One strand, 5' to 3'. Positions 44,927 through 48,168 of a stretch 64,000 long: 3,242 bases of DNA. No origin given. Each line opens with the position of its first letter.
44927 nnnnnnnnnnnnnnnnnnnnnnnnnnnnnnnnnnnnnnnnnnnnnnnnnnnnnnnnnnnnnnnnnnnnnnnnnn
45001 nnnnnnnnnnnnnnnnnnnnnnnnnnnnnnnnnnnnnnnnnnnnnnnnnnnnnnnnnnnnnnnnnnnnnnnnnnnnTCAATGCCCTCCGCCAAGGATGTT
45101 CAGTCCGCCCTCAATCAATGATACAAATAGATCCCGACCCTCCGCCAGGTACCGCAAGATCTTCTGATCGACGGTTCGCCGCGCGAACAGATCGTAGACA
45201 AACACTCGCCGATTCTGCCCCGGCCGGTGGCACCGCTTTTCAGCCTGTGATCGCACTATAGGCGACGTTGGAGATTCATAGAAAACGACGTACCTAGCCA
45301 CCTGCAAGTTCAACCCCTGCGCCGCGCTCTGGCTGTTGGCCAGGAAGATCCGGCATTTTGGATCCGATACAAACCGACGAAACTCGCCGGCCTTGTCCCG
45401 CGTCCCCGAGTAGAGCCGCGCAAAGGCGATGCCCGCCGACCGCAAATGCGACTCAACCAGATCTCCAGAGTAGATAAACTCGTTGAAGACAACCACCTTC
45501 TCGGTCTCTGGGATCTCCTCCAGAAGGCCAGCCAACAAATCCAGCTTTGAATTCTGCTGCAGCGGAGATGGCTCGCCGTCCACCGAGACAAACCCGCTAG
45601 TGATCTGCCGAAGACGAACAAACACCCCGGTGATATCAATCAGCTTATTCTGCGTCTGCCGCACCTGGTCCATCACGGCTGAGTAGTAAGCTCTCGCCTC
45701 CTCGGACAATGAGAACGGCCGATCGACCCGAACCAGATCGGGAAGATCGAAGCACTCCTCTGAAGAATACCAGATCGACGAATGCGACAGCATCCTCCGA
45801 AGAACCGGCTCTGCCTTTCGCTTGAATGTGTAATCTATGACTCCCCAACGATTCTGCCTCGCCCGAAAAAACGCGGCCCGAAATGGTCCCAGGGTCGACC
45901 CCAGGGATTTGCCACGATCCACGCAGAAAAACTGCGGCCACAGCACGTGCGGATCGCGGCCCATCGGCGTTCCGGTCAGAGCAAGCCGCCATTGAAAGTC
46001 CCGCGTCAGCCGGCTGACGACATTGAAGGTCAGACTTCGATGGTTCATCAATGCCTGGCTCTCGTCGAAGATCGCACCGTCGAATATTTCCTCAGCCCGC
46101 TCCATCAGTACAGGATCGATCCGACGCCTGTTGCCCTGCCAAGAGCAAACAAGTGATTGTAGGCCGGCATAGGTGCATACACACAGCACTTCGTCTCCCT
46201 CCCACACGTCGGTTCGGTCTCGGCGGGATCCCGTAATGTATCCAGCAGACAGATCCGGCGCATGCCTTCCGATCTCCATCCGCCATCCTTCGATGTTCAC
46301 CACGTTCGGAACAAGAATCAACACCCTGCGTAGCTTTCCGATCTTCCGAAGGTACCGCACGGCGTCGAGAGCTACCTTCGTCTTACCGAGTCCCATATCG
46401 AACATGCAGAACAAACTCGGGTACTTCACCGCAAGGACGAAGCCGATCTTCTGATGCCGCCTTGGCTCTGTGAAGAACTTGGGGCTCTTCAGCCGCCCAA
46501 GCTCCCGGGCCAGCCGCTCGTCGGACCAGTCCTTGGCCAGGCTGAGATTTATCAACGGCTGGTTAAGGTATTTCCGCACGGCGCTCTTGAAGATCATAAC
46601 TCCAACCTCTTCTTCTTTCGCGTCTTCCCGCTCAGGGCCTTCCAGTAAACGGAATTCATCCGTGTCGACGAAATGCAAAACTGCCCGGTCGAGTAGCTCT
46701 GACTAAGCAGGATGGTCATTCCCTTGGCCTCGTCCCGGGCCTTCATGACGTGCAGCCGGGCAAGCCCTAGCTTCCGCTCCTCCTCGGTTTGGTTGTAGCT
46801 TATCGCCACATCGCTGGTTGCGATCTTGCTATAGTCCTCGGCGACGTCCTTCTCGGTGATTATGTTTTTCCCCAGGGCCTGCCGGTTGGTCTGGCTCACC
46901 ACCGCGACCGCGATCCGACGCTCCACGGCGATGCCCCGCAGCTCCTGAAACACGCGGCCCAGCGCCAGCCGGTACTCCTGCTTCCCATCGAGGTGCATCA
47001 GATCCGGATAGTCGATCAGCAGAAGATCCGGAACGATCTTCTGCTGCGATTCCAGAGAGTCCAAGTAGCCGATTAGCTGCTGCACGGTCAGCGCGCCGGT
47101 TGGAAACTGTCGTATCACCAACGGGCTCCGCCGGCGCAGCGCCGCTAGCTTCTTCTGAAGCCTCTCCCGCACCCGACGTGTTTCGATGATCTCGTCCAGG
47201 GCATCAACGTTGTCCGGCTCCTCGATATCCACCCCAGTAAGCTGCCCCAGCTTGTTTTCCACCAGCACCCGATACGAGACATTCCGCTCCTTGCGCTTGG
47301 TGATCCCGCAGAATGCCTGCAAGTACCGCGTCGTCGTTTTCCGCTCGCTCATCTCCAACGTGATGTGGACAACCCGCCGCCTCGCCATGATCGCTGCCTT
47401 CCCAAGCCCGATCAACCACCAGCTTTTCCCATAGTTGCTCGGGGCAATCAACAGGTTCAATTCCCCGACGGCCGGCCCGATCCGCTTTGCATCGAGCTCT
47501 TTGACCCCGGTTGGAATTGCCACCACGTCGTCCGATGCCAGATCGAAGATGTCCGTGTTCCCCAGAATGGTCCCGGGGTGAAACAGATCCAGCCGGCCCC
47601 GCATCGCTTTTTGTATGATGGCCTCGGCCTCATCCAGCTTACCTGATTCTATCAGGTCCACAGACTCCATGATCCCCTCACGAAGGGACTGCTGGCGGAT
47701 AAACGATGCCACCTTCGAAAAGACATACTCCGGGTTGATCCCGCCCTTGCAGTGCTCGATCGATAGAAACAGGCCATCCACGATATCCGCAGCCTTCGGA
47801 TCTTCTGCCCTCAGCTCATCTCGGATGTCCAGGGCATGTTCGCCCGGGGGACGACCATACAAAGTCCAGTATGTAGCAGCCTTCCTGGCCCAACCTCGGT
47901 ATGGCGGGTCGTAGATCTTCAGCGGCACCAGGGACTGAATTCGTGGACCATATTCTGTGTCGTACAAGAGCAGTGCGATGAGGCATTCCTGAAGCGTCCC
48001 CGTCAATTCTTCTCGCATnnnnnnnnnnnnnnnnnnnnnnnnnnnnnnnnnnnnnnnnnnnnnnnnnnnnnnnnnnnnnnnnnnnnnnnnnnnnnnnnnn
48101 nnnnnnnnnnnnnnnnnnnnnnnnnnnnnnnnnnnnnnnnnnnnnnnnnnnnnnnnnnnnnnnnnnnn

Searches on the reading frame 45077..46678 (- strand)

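Call 55: search_protein_families(library=pfam, proteins=[window:45077-46678:-], max_evalue=0.001)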
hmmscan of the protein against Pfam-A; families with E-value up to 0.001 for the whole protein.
window:45077-46678:- (533 aa): 3 families
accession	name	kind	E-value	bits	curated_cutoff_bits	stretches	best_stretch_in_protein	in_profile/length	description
PF00176.29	SNF2-rel_dom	-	1.5e-13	51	24.9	1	94-248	25-173/290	SNF2-related domain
PF00271.37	Helicase_C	-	1.6e-10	41.6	23.5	1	378-487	2-110/110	Helicase conserved C-terminal domain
PF04851.21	ResIII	-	9.5e-06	26.1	22.5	1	95-238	32-162/164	Type III restriction enzyme, res subunit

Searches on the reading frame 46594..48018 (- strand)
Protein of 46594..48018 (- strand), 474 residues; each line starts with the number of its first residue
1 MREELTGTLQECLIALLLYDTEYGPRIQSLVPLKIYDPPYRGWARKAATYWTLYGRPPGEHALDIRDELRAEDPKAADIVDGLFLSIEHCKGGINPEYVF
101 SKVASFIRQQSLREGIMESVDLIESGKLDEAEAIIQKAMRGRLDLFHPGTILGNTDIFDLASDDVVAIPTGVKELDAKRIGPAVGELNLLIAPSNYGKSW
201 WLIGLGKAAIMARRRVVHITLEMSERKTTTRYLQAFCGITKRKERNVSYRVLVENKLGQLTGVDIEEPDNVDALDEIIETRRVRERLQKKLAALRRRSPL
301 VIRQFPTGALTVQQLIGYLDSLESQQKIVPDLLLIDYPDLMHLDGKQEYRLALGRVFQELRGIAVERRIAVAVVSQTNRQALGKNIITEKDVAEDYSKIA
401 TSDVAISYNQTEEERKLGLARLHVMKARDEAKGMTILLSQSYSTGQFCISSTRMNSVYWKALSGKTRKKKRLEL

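Call 55: search_protein_families(library=pfam, proteins=[window:46594-48018:-], max_evalue=0.001)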
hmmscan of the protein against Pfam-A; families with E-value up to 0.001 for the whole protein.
window:46594-48018:- (474 aa): 1 family
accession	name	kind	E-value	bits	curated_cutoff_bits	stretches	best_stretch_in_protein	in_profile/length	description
PF03796.21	DnaB_C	-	4.8e-13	49.5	27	1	168-381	2-182/255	DnaB-like helicase C terminal domain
